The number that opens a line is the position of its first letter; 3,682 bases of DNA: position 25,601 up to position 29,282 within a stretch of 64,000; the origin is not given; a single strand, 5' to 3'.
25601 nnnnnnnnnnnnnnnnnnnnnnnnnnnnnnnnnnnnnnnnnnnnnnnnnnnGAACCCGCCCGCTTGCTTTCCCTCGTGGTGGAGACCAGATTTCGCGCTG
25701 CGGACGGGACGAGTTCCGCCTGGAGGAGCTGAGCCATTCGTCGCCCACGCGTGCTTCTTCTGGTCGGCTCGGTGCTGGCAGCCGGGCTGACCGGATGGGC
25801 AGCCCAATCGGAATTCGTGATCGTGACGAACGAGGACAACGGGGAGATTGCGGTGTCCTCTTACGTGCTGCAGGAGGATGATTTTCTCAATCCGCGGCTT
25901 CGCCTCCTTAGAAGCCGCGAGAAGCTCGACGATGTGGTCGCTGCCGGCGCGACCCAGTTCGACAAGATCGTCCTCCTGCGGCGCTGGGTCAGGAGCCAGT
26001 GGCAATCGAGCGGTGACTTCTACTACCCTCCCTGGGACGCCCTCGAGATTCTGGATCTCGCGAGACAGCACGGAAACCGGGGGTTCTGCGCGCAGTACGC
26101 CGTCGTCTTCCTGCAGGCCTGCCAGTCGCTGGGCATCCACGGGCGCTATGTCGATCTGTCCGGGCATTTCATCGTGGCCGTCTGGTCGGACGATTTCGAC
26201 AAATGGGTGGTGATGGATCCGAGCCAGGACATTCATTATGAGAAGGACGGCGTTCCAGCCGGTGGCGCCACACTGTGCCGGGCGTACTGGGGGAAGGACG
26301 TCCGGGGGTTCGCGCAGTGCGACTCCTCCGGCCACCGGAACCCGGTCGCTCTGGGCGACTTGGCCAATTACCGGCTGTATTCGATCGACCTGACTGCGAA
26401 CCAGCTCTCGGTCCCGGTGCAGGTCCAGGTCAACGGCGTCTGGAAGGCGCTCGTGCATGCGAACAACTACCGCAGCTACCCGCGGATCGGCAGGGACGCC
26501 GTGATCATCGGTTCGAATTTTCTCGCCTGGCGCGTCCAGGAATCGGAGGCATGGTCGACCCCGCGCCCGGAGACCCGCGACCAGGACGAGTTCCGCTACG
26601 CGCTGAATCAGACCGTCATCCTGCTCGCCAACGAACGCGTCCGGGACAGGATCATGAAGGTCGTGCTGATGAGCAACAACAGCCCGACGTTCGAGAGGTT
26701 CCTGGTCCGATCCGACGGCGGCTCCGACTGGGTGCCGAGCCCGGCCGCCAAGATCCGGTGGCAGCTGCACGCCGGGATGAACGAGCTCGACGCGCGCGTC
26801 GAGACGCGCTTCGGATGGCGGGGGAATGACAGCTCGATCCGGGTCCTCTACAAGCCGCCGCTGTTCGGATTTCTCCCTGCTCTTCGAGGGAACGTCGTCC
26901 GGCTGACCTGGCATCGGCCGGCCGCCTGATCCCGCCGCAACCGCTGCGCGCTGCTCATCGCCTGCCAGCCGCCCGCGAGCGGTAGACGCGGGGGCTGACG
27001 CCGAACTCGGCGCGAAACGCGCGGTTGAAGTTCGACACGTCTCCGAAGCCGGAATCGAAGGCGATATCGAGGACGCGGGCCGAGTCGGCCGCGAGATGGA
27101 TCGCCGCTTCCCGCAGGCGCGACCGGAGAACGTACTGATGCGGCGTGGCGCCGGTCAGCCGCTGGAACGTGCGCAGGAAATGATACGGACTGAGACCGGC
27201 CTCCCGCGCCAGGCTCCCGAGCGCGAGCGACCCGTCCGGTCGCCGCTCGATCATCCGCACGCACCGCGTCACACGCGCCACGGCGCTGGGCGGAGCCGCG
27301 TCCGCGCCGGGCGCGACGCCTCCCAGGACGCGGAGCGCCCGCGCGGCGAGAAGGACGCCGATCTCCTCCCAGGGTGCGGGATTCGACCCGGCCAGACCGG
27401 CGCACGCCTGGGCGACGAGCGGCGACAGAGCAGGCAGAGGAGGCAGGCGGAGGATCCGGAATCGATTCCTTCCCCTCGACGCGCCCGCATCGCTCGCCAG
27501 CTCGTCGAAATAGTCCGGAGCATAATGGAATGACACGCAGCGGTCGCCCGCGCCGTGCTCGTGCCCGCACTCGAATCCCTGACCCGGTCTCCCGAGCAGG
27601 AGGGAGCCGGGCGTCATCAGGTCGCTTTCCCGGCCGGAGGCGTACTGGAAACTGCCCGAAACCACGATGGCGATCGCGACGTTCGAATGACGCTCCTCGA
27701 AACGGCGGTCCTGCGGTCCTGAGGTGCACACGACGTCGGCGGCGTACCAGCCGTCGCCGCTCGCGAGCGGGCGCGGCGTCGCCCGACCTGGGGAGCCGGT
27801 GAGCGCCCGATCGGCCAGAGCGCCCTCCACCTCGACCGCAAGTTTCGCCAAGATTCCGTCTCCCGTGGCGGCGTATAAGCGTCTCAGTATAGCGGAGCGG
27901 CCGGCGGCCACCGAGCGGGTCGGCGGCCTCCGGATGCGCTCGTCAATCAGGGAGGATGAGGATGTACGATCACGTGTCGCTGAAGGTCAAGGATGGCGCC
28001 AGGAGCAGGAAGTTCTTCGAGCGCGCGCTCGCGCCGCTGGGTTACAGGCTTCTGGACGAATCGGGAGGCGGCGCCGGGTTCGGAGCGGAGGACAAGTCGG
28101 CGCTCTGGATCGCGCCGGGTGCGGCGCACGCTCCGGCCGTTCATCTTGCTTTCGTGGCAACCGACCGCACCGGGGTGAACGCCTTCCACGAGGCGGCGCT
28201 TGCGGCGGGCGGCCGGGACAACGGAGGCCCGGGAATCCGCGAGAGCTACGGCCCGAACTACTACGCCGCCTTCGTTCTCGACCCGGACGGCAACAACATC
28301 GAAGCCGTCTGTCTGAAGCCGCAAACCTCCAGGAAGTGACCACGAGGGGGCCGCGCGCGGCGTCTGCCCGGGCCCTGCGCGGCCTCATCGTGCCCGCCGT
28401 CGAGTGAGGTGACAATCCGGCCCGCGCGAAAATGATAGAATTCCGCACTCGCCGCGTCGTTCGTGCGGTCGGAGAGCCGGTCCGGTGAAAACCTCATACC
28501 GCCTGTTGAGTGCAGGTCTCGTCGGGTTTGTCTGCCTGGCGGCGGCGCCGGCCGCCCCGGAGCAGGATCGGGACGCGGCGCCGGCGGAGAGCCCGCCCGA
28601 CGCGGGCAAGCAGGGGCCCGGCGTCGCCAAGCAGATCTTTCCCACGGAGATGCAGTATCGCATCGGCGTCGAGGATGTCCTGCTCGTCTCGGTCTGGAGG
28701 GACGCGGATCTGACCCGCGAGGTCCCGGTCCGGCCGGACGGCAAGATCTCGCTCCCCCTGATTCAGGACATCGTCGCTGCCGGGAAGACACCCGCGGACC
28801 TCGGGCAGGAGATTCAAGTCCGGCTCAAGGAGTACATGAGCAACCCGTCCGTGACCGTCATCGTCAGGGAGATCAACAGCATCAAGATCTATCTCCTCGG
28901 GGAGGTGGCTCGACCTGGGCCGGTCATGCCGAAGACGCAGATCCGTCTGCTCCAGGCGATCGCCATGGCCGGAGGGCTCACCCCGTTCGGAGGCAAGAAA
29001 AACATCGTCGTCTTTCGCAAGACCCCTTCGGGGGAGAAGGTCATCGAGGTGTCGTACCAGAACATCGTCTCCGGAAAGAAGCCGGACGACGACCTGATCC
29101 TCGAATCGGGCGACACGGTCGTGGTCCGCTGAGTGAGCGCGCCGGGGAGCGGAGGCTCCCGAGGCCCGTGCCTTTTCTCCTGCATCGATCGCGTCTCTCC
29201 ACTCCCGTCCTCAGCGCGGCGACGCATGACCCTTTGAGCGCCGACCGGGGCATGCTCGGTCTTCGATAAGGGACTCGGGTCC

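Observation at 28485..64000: About 35 kb translationally coupled glycan operon combining Wzx/Wzy-type export with three radical SAM enzymes and multiple GT-C glycosyltransferases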

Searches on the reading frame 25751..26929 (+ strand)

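Call 17: search_protein_families(library=pfam, proteins=[window:25751-26929:+], max_evalue=0.001)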
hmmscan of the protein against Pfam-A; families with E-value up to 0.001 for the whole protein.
window:25751-26929:+ (392 aa): 1 family
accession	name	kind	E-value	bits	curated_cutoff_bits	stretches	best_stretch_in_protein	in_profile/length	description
PF01841.26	Transglut_core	-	9.9e-08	32.7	23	1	61-157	6-108/108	Transglutaminase-like superfamily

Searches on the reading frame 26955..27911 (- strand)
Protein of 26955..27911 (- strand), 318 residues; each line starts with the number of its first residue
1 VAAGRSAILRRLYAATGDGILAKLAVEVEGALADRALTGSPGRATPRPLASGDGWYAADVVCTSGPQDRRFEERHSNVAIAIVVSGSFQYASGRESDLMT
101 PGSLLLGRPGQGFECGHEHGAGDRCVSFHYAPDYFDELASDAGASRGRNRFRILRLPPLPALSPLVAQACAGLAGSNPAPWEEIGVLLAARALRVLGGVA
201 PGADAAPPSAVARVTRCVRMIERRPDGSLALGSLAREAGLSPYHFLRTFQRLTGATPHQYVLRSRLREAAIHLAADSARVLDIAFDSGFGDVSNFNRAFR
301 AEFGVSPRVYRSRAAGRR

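Call 17: search_protein_families(library=pfam, proteins=[window:26955-27911:-], max_evalue=0.001)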
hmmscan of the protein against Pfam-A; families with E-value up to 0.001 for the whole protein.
window:26955-27911:- (318 aa): 3 families
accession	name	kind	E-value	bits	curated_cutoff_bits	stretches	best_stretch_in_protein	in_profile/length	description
PF12833.13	HTH_18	-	4.1e-24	85.1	33.6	1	234-313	1-80/80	Helix-turn-helix domain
PF00165.29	HTH_AraC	-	1.2e-18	67.2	26.6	2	223-261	3-41/42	Bacterial regulatory helix-turn-helix proteins, AraC family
PF02311.25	AraC_binding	-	8.9e-07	29.1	21.1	1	65-173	11-116/135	AraC-like ligand binding domain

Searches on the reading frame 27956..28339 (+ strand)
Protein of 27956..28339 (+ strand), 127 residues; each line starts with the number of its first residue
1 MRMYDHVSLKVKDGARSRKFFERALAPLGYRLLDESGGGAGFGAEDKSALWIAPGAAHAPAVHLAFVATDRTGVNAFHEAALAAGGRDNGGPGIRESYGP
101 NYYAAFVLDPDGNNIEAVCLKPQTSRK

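Call 17: search_protein_families(library=pfam, proteins=[window:27956-28339:+], max_evalue=0.001)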
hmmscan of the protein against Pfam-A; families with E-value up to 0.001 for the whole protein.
window:27956-28339:+ (127 aa): 1 family
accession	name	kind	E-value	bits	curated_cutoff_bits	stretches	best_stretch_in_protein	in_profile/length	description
PF00903.31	Glyoxalase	-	1.1e-08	35.9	20.6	1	5-116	3-120/121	Glyoxalase/Bleomycin resistance protein/Dioxygenase superfamily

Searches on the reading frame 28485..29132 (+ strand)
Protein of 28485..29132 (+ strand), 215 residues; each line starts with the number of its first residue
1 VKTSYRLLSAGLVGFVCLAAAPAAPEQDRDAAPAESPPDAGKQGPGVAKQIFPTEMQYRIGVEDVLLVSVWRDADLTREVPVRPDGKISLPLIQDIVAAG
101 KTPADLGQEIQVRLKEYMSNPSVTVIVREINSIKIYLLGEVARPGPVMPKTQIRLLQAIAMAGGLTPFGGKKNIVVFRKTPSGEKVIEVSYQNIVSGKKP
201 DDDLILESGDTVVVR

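Call 8: search_protein_families(library=pfam, proteins=[window:28485-29132:+], max_evalue=0.01)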
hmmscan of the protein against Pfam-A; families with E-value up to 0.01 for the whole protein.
window:28485-29132:+ (215 aa): 3 families
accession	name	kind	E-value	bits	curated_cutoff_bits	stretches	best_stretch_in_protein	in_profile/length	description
PF02563.21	Poly_export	-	6.1e-23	81.2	28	1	55-127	4-76/77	Polysaccharide biosynthesis/export protein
PF10531.15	SLBB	-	3.4e-10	40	27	1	134-187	1-52/55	SLBB domain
PF22461.2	SLBB_2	-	4.7e-08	33.5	27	1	134-214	2-79/79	SLBB domain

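Call 74: search_protein_families(library=ncbifam, proteins=[window:28485-29132:+], max_evalue=0.00001)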
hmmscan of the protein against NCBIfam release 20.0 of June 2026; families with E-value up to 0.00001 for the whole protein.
window:28485-29132:+ (215 aa): 4 families
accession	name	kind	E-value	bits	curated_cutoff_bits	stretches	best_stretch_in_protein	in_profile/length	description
TIGR03027.2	pepcterm_export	equivalog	4.3e-42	143.7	180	1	57-214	2-164/169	XrtA/PEP-CTERM system exopolysaccharide export protein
NF041843.1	EpsY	equivalog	7.1e-39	133.2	320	1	53-214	48-210/211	exopolysaccharide export protein EpsY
TIGR03028.1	EpsE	equivalog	3.2e-26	92.1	262.65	1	57-214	1-159/239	polysaccharide export protein EpsE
NF011658.0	PRK15078.1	subfamily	7.7e-19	67.7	333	1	55-214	82-249/380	polysaccharide export protein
